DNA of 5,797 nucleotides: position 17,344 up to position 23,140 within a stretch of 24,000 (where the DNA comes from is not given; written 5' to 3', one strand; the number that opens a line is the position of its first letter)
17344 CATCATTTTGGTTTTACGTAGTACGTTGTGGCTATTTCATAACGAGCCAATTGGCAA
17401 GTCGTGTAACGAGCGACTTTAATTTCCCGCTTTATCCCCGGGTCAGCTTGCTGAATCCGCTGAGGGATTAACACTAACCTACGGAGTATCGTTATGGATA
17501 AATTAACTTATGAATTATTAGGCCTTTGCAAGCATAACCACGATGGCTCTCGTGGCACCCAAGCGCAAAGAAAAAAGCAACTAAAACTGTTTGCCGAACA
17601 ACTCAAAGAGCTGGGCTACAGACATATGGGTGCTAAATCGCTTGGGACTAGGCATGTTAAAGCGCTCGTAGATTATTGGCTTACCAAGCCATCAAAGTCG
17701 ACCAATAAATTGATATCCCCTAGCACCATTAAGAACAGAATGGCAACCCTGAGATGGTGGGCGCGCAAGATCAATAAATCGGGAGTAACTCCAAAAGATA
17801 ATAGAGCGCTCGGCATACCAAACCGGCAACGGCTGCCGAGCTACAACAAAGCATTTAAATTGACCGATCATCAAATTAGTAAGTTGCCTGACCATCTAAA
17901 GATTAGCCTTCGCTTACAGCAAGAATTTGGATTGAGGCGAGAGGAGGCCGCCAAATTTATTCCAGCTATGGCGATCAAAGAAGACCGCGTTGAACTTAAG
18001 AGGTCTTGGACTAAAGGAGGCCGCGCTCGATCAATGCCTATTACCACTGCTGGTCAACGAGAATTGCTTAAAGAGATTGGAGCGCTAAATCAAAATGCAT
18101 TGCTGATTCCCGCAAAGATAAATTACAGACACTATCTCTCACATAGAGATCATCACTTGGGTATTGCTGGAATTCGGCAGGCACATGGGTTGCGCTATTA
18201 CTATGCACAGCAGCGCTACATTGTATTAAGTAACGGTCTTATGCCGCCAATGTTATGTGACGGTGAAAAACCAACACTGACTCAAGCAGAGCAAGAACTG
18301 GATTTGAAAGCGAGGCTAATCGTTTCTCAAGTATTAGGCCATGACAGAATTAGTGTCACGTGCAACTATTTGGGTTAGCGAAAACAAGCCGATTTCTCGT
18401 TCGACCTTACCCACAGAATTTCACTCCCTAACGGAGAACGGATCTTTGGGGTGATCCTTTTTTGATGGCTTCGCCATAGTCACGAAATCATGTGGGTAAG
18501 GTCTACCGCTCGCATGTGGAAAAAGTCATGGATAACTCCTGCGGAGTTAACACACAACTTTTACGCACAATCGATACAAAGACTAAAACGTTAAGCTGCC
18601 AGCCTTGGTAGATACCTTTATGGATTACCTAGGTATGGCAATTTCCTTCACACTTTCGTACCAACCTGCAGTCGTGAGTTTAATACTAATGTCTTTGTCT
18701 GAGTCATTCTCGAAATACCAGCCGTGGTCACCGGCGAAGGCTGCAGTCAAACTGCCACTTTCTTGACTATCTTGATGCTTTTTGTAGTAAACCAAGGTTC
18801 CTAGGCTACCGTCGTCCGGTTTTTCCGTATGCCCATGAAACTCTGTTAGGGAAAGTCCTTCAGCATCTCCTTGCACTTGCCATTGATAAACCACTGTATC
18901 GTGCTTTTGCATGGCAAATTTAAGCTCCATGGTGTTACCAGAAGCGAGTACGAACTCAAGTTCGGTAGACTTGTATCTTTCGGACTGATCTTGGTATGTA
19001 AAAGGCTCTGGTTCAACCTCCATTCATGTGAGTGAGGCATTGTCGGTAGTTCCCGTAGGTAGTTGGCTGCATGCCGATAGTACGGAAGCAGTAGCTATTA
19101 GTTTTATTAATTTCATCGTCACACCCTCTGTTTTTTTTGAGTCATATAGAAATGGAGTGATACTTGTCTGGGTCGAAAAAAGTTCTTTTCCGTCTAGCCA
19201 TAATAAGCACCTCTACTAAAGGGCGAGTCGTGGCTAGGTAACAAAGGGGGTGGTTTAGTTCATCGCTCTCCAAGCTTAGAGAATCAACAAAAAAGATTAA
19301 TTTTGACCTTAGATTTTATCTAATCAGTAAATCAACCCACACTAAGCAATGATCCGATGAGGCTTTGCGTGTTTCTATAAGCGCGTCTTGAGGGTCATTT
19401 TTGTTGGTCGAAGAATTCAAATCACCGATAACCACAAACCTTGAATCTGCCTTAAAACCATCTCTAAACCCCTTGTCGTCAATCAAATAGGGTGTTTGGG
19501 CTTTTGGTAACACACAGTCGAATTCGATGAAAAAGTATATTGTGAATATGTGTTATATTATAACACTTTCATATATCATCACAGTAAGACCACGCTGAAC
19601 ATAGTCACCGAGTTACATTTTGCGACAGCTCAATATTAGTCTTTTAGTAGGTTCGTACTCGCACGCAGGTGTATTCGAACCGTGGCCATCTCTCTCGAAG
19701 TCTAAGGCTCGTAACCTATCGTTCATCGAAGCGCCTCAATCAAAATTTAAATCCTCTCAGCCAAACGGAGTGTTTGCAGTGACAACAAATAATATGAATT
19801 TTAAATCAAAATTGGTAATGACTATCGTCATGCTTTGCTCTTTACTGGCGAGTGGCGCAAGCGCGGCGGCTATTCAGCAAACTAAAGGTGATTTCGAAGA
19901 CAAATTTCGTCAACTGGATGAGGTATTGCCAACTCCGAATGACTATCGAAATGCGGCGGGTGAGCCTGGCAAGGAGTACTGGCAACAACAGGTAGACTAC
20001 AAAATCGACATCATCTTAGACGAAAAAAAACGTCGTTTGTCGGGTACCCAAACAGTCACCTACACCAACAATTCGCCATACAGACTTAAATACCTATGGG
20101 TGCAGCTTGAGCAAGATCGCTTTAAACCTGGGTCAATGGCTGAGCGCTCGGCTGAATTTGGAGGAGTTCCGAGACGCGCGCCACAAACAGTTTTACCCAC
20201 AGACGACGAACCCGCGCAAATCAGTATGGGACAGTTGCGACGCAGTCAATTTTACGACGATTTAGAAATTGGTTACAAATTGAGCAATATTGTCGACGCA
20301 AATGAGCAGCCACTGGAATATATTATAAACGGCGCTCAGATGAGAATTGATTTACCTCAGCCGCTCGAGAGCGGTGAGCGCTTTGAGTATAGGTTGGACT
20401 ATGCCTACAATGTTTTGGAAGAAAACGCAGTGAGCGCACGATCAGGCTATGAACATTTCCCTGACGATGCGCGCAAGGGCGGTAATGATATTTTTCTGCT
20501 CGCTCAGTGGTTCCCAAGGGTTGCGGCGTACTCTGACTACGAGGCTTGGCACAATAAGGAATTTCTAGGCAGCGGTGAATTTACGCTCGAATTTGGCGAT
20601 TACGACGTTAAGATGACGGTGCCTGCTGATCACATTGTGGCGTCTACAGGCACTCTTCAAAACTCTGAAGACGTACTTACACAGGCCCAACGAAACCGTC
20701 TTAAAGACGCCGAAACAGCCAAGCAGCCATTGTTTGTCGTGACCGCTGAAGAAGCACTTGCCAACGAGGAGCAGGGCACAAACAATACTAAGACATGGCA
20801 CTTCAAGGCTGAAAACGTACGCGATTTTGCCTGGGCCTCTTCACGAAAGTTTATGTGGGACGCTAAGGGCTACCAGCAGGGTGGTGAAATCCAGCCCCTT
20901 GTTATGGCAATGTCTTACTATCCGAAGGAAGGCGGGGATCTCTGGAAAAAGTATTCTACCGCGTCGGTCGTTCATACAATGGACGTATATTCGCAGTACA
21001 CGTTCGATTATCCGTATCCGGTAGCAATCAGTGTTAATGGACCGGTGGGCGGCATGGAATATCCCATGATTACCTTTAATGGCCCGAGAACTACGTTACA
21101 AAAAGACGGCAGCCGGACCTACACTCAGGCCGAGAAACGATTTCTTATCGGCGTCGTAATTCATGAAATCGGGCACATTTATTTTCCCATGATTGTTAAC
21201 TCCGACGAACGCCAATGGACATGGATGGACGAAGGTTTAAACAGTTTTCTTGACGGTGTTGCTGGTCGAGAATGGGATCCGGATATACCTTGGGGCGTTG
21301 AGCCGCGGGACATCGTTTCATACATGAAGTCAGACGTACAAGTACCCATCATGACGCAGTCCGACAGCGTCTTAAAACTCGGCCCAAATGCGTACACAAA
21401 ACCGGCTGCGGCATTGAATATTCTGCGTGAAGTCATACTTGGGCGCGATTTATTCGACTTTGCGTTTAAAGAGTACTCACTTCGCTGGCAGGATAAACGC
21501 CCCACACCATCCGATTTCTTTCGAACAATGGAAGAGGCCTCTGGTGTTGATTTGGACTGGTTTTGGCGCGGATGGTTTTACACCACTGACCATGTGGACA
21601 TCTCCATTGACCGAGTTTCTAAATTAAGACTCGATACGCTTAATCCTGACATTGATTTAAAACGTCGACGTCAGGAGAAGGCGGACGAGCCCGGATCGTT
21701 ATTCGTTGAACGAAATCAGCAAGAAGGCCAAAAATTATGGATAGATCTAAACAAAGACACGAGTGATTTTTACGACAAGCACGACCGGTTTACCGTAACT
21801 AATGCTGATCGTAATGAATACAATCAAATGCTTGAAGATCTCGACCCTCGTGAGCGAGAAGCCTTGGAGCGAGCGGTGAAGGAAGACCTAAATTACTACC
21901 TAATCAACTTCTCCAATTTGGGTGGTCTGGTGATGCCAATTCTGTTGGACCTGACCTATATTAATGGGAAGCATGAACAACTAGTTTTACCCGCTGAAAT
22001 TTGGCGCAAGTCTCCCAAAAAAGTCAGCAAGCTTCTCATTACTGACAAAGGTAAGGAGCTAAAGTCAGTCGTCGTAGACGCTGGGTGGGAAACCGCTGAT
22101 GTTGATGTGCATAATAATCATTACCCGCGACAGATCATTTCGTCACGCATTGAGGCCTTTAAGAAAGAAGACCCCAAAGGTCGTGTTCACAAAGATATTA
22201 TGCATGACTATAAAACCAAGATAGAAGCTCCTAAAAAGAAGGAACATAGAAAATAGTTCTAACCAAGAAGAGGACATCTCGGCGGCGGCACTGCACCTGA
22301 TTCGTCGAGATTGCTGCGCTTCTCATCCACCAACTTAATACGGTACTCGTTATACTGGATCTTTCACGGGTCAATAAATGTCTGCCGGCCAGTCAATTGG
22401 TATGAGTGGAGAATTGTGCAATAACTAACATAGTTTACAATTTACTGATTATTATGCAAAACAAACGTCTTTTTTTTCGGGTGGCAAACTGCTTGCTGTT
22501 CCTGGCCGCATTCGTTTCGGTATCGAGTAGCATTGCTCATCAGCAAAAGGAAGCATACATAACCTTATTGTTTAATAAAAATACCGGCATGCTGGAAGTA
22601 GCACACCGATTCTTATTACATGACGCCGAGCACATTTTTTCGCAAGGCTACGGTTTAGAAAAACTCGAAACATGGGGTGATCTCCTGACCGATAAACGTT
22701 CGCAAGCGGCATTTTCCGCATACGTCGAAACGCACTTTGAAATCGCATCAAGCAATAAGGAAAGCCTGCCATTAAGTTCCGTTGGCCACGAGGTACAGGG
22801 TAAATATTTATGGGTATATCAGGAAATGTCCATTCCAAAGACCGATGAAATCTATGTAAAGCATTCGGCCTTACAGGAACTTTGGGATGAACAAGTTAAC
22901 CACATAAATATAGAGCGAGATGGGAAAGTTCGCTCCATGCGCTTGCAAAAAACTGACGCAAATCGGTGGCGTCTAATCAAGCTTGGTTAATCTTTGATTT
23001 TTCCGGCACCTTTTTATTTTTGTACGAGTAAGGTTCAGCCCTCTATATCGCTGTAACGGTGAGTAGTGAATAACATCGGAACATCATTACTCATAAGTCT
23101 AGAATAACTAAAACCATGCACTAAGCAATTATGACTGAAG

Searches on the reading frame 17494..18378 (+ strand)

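Call 8: search_protein_families(library=pfam, proteins=[window:17494-18378:+], max_evalue=0.001)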
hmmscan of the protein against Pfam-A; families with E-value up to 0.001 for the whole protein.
window:17494-18378:+ (294 aa): 2 families
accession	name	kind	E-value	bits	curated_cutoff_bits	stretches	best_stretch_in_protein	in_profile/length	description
PF12834.13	Phage_int_SAM_2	-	1.1e-11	45.6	22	1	1-89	1-81/91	Phage integrase, N-terminal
PF12835.12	Integrase_1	-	7.8e-10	39.3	23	1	119-240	17-149/149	Integrase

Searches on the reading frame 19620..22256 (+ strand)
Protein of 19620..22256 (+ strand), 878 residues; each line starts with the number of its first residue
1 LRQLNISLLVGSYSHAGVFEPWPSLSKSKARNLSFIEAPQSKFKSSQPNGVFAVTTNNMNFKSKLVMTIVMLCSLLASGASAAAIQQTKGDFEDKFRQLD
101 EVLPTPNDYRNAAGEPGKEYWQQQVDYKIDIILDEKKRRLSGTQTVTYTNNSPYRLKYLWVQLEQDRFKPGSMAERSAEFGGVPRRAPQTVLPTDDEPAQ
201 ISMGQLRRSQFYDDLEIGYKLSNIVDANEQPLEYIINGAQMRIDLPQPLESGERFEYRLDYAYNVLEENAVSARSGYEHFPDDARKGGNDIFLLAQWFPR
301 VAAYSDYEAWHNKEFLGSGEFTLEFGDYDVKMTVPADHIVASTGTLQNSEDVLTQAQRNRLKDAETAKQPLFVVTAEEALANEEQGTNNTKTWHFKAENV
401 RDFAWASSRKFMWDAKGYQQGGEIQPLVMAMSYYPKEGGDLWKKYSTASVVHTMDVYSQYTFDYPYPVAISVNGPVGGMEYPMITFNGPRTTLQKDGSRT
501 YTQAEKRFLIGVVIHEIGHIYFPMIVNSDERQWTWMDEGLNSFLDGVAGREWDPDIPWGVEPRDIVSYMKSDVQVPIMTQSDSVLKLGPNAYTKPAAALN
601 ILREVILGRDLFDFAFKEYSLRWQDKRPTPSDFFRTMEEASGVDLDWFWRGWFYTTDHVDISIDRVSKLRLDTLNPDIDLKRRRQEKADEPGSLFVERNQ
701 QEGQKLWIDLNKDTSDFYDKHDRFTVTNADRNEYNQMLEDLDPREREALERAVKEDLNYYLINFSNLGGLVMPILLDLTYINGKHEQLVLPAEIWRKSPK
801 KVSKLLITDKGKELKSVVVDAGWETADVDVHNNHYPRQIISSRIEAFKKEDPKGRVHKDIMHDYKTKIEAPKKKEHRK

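Call 8: search_protein_families(library=pfam, proteins=[window:19620-22256:+], max_evalue=0.001)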
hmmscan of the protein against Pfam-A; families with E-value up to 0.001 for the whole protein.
window:19620-22256:+ (878 aa): 1 family
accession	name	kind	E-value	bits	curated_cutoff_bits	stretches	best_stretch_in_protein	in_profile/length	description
PF01433.26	Peptidase_M1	-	3.6e-12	46.8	27.7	1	451-652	7-218/218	Peptidase family M1 domain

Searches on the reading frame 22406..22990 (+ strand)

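Call 8: search_protein_families(library=pfam, proteins=[window:22406-22990:+], max_evalue=0.001)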
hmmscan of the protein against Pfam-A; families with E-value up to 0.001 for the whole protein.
window:22406-22990:+ (194 aa): 1 family
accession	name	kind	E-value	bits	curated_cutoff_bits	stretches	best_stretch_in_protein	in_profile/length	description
PF20420.3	DUF6702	-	2.2e-33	115.7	24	1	40-180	2-140/141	Domain of unknown function (DUF6702)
